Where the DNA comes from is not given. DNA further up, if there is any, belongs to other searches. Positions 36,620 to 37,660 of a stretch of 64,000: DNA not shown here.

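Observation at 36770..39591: Unexplained four-gene module directly behind the periplasmic formate dehydrogenase operon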

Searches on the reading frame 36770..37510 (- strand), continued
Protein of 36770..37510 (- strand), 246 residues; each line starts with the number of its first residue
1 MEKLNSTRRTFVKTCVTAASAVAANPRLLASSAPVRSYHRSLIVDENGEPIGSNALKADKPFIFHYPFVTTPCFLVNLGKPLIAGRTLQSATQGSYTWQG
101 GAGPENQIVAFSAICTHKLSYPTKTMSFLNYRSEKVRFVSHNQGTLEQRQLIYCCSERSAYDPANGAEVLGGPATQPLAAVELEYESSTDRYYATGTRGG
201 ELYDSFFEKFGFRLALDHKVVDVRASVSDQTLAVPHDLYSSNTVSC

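Call 63: get_annotated_region(hit=H28, flank=14000)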
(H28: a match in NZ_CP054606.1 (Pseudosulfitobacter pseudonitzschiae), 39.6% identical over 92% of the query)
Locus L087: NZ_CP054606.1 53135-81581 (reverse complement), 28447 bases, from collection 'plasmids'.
description: Pseudosulfitobacter pseudonitzschiae strain H46 plasmid unnamed7, complete sequence
organism: Pseudosulfitobacter pseudonitzschiae (NCBI taxid 1402135)
taxonomy: Bacteria; Pseudomonadota; Alphaproteobacteria; Rhodobacterales; Roseobacteraceae; Pseudosulfitobacter; Pseudosulfitobacter pseudonitzschiae
host: -; source: surface sea water,shallow sea, symbosis with harmful algal bloom algae; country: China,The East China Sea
typing (MOB-suite, as given by PLSDB): non-mobilizable
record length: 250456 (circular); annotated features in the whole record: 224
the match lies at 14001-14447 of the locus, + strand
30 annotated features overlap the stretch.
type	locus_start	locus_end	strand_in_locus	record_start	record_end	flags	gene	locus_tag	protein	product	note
CDS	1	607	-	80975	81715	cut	-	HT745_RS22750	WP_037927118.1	FCD domain-containing protein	-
CDS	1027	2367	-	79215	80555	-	-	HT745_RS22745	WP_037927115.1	sigma-54 dependent transcriptional regulator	GO:0006355 - regulation of DNA-templated transcription [Evidence IEA]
CDS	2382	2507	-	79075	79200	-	-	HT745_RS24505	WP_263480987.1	hypothetical protein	-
CDS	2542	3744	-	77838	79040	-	-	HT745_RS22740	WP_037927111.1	formate dehydrogenase subunit gamma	GO:0009061 - anaerobic respiration [Evidence IEA]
CDS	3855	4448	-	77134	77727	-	fdh3B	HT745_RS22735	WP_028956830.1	formate dehydrogenase FDH3 subunit beta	-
CDS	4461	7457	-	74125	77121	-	-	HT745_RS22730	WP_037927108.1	formate dehydrogenase subunit alpha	-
CDS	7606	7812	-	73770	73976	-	-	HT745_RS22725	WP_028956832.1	hypothetical protein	-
CDS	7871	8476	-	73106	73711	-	-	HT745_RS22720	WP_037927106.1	molecular chaperone TorD family protein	-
CDS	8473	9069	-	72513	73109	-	-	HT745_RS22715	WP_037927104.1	DUF3306 domain-containing protein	-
CDS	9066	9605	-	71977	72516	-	-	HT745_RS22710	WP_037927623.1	DUF3305 domain-containing protein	-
CDS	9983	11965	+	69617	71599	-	-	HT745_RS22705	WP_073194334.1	4Fe-4S binding protein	-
CDS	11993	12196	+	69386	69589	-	-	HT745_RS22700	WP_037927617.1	DUF6494 family protein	-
CDS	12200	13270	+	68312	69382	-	-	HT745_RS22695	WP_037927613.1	Mrp/NBP35 family ATP-binding protein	-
CDS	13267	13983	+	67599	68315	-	-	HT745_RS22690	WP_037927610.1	biotin/lipoate--protein ligase family protein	-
CDS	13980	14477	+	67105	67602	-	-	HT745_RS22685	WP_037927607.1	DUF6505 family protein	-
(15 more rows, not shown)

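Call 66: predict_structure(alignment_id=A2)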
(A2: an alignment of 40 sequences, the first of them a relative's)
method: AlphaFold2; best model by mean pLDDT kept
length: 246 residues; sequences in the alignment: 40
mean_pLDDT: 88.1   pTM: 0.83
mean pLDDT of the five models: 88.1, 88.0, 87.5, 87.0, 87.0
residues with pLDDT >= 90: 192; 70-90: 21; 50-70: 3; < 50: 30
segments of 3 or more residues with pLDDT < 50: 1-7, 9-31
pLDDT, mean of each block of 10 residues (from residue 1): 45 47 45 80 98 96 98 98 92 90 97 94 93 94 93 94 97 95 97 95 96 95 96 95 82
secondary structure, 60 per line:
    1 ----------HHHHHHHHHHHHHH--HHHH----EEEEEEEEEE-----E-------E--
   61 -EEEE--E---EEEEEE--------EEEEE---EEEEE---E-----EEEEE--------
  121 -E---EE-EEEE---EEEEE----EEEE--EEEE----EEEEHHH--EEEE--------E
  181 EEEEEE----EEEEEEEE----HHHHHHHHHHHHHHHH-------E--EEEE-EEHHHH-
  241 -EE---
elements in order: H11-24 H27-30 E35-44 E62-65 E72-77 E86-90 E94-98 E108-112 E129-132 E136-140 E145-148 E151-154 E159-162 E168-171 E180-186 E191-198 H203-218 E229-232 H236-239
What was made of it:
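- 36770..37510 (-): Rsk: 246-aa Tat-signal Rieske-fold protein of AioB/SoxF type. Its site is Cys115-x-His117 ... Cys154-Cys155-Ser156-Glu157, plus a C-terminal Cys246. Its start is 5 nt after the BPL-like stop. AlphaFold2 pLDDT 88 (call 66).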

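Call 71: search_protein_families(library=pfam, proteins=[L027:6924-8660:+, L027:8794-9273:+, L027:9207-9743:+, L027:11682-13319:-, L027:13478-15166:+, L067:7311-9188:-, L067:11672-12115:-, L067:12161-12925:-, L067:12771-14171:-, L067:14168-15997:-], max_evalue=0.001)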
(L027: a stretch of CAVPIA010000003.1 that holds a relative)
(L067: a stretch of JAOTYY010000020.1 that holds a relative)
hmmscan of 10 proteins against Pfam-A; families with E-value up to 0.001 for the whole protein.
L027:6924-8660:+ (578 aa): 1 family
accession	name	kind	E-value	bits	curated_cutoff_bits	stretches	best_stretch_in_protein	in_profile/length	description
PF00756.26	Esterase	-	8.1e-06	26.2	22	1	310-469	94-168/251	Putative esterase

L027:8794-9273:+ (159 aa): 3 families
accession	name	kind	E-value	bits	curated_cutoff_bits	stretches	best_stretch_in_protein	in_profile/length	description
PF04191.18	PEMT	-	1.7e-09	38.5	25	1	71-137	40-104/105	Phospholipid methyltransferase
PF04140.19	ICMT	-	1.1e-07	32.7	24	1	60-132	22-94/95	Isoprenylcysteine carboxyl methyltransferase (ICMT) family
PF06966.17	DUF1295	-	8.1e-05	22.6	20.4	1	67-124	148-204/235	Protein of unknown function (DUF1295)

L027:9207-9743:+ (178 aa): 0 families

L027:11682-13319:- (545 aa): 2 families
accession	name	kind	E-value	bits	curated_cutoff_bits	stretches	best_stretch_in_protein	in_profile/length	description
PF01268.25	FTHFS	-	6.1e-231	767.9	27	1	3-544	11-555/556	Formate--tetrahydrofolate ligase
PF01656.29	CbiA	-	0.0001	22.7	25.4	0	55-387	6-101/125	CobQ/CobB/MinD/ParA nucleotide binding domain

L027:13478-15166:+ (562 aa): 5 families
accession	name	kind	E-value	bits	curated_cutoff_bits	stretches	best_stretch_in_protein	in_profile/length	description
PF03088.22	Str_synth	-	1.3e-23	83.3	25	1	344-431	1-89/89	Strictosidine synthase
PF13302.13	Acetyltransf_3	-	1e-21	78.5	25.4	1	46-153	28-137/138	Acetyltransferase (GNAT) domain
PF20067.5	SSL_N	-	3.2e-14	52.9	18.9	1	240-284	2-46/46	Strictosidine synthase-like, N-terminal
PF08450.18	SGL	-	2.3e-12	47.5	26.3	1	274-455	17-194/246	SMP-30/Gluconolactonase/LRE-like region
PF00583.31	Acetyltransf_1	-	7e-07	30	20.7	1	47-152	15-115/116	Acetyltransferase (GNAT) family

L067:7311-9188:- (625 aa): 1 family
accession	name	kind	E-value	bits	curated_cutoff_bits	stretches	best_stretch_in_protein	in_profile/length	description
PF00082.27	Peptidase_S8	-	6.9e-25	88.4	21.8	1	176-412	3-274/288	Subtilase family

L067:11672-12115:- (147 aa): 2 families
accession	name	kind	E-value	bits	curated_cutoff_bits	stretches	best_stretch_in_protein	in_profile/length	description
PF03364.25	Polyketide_cyc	-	2.1e-22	80.1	23.4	1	10-133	1-125/126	Polyketide cyclase / dehydrase and lipid transport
PF10604.15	Polyketide_cyc2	-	1.2e-09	39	27.4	1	1-118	1-117/142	Polyketide cyclase / dehydrase and lipid transport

L067:12161-12925:- (254 aa): 1 family
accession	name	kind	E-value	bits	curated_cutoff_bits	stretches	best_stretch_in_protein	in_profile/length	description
PF01813.22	ATP-synt_D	-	1.8e-26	93.6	25.7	1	60-249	3-195/196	ATP synthase subunit D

L067:12771-14171:- (466 aa): 3 families
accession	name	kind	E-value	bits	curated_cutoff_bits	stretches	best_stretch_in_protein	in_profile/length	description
PF00006.31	ATP-synt_ab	-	6.3e-73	245.4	29.5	1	136-355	1-213/213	ATP synthase alpha/beta family, nucleotide-binding domain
PF22919.1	ATP-synt_VA_C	-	4.2e-24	85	24.7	1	361-457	2-99/101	C-terminal domain of V and A type ATP synthase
PF02874.29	ATP-synt_ab_N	-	3.7e-06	27.8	20.9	1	14-70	2-61/69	ATP synthase alpha/beta family, beta-barrel domain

L067:14168-15997:- (609 aa): 4 families
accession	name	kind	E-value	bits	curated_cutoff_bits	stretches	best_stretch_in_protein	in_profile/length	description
PF00006.31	ATP-synt_ab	-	7.9e-74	248.3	29.5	1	228-449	1-213/213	ATP synthase alpha/beta family, nucleotide-binding domain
PF16886.11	ATP-synt_ab_Xtn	-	5.6e-25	87.4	25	1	124-210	1-88/88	ATPsynthase alpha/beta subunit barrel-sandwich domain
PF22919.1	ATP-synt_VA_C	-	2.3e-16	60.1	24.7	1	458-553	3-95/101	C-terminal domain of V and A type ATP synthase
PF02874.29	ATP-synt_ab_N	-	5.4e-11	43.3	20.9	1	25-84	4-69/69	ATP synthase alpha/beta family, beta-barrel domain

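Call 72: fold_search(model_id=the predicted structure, library=pdb)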
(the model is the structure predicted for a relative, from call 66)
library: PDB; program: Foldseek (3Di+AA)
matches with E <= 10: 550; with E <= 0.001: 25
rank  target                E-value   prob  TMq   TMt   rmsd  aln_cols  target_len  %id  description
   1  1g8j_D                1.6e-08  1.00  0.46  0.86   1.1       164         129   24  CRYSTAL STRUCTURE ANALYSIS OF ARSENITE OXIDASE FROM ALCALIGENES FAECALIS (released 2000-12-13)
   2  8cgs_B                1.8e-08  1.00  0.47  0.84   1.8       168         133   24  Crystal structure of arsenite oxidase from Alcaligenes faecalis (Af Aio) bound to antimony oxyanion (released 2023-07-12)
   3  8rtl_D                1.9e-08  1.00  0.45  0.81   2.6       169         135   25  Af Aio C65F-C80G (released 2025-08-06)
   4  8rtl_B                2.0e-08  1.00  0.45  0.81   2.6       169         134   25  Af Aio C65F-C80G (released 2025-08-06)
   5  8cff_B                2.4e-08  1.00  0.47  0.84   1.8       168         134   24  Crystal structure of arsenite oxidase from Alcaligenes faecalis (Af Aio) bound to arsenite (released 2023-07-12)
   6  1g8j_B                3.3e-08  1.00  0.47  0.88   1.1       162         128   24  CRYSTAL STRUCTURE ANALYSIS OF ARSENITE OXIDASE FROM ALCALIGENES FAECALIS (released 2000-12-13)
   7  1jm1                  3.7e-08  1.00  0.42  0.50   7.1       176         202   26  Crystal structure of the soluble domain of the Rieske protein II (soxF) from Sulfolobus acidocaldarius (released 2002-07-17)
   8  1g8k_B                3.9e-08  1.00  0.47  0.84   1.8       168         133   23  CRYSTAL STRUCTURE ANALYSIS OF ARSENITE OXIDASE FROM ALCALIGENES FAECALIS (released 2000-12-13)
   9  5nqd_B                7.6e-07  1.00  0.45  0.82   4.4       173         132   22  Arsenite oxidase AioAB from Rhizobium sp. str. NT-26 mutant AioBF108A (released 2018-05-30)
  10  4aay_B                1.7e-06  1.00  0.45  0.81   4.6       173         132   22  Crystal Structure of the arsenite oxidase protein complex from Rhizobium species strain NT-26 (released 2012-12-12)
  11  8r3a_B                2.0e-06  1.00  0.46  0.82   4.4       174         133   22  NT-26 Arsenite oxidase B F108C-G123C (released 2025-05-21)
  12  8ed4_H                3.5e-06  1.00  0.43  0.78   3.7       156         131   24  Structure of the complex between the arsenite oxidase and its native electron acceptor cytochrome c552 from Pseudorhiz (released 2023-04-12)
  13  8ovd_G                6.7e-05  1.00  0.39  0.27  17.7       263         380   12  Respiratory supercomplex (III2-IV2) from Mycobacterium smegmatis (released 2024-07-17)
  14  7e1v_A                7.5e-05  1.00  0.33  0.22  15.8       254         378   11  Cryo-EM structure of apo hybrid respiratory supercomplex consisting of Mycobacterium tuberculosis complexIII and Mycob (released 2021-10-13)
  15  8ovc_M                1.1e-04  1.00  0.32  0.21  17.2       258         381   10  Respiratory supercomplex (III2-IV2) from Mycobacterium smegmatis (released 2024-07-17)
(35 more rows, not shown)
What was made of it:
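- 36770..37510 (-): Foldseek to AioB gives TMt 0.84-0.88 and rmsd 1.1-1.8 A (call 72).
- On Rieske [2Fe-2S] proteins (AioB TIGR02694 / SoxL2 TIGR03171 / Pfam Rieske): The AlphaFold2 model (pLDDT 88, call 66) matches AioB with TMt 0.84-0.88 and rmsd 1.1-1.8 A (call 72).
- Checked: Its predicted structure matches AioB with TM 0.84-0.88 (call 72).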

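Call 82: search_protein_families(library=pfam, proteins=[L074:9386-9928:+, L074:8674-9351:-, L074:5960-8656:+, L060:40-1059:+, L060:1077-1496:+, L060:1053-1550:-, L081:9497-9889:+, L081:8000-9442:+, L081:7051-8133:+, L081:9112-9504:+], max_evalue=0.01)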
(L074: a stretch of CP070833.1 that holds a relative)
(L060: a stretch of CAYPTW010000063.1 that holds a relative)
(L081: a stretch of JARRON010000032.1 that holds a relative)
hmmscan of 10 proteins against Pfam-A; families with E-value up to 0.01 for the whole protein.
L074:9386-9928:+ (180 aa): 0 families

L074:8674-9351:- (225 aa): 1 family
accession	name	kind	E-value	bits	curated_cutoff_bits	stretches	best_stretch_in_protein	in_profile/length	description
PF10973.13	DUF2799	-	7.1e-25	87.7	25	1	47-131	1-85/86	Protein of unknown function (DUF2799)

L074:5960-8656:+ (898 aa): 9 families
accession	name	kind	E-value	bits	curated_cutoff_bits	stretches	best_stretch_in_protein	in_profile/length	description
PF13549.11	ATP-grasp_5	-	8.8e-84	280.7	27.6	1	488-709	2-221/221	ATP-grasp domain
PF13607.11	Succ_CoA_lig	-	9e-55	184.6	27.4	1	161-298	1-138/138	Succinyl-CoA ligase like flavodoxin domain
PF13380.12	CoA_binding_2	-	5.5e-26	91.7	22.8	1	20-144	2-114/116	CoA binding domain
PF00583.31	Acetyltransf_1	-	1.6e-13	51.4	20.7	1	789-880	24-116/116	Acetyltransferase (GNAT) family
PF13302.13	Acetyltransf_3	-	7.6e-13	49.8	25.4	1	742-881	1-138/138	Acetyltransferase (GNAT) domain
PF02629.25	CoA_binding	-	1e-12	49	22.3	1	17-109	2-97/97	CoA binding domain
PF19045.5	Ligase_CoA_2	-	2e-09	38.1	23.7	1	310-448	2-146/162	Ligase-CoA domain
PF13508.13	Acetyltransf_7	-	1.8e-08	35.1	27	1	800-881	6-83/84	Acetyltransferase (GNAT) domain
PF13673.13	Acetyltransf_10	-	0.00011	22.6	23.6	1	807-883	39-110/128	Acetyltransferase (GNAT) domain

L060:40-1059:+ (339 aa): 2 families
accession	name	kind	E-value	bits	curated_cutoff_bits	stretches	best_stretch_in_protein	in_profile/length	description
PF01636.29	APH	-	1.2e-37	130.5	23.2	1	36-260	4-231/239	Phosphotransferase enzyme family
PF02958.26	EcKL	-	0.0068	16.2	22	0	202-258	218-282/294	Ecdysteroid kinase-like family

L060:1077-1496:+ (139 aa): 1 family
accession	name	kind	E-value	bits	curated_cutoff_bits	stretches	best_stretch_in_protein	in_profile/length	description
PF11756.13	YgbA_NO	-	1e-39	135.7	25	1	22-125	2-102/106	Nitrous oxide-stimulated promoter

L060:1053-1550:- (165 aa): 0 families

L081:9497-9889:+ (130 aa): 1 family
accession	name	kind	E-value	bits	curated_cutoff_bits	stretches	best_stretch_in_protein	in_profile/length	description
PF11756.13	YgbA_NO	-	3.8e-40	137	25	1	19-118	2-102/106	Nitrous oxide-stimulated promoter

L081:8000-9442:+ (480 aa): 1 family
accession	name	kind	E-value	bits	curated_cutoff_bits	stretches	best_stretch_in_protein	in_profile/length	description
PF04338.18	DUF481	-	2.2e-20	74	21.1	1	270-480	1-210/210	Protein of unknown function, DUF481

L081:7051-8133:+ (360 aa): 1 family
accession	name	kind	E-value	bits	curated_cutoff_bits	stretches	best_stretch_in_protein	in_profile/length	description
PF01636.29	APH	-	1.7e-18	67.7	23.2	1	133-250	6-128/239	Phosphotransferase enzyme family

L081:9112-9504:+ (130 aa): 0 families
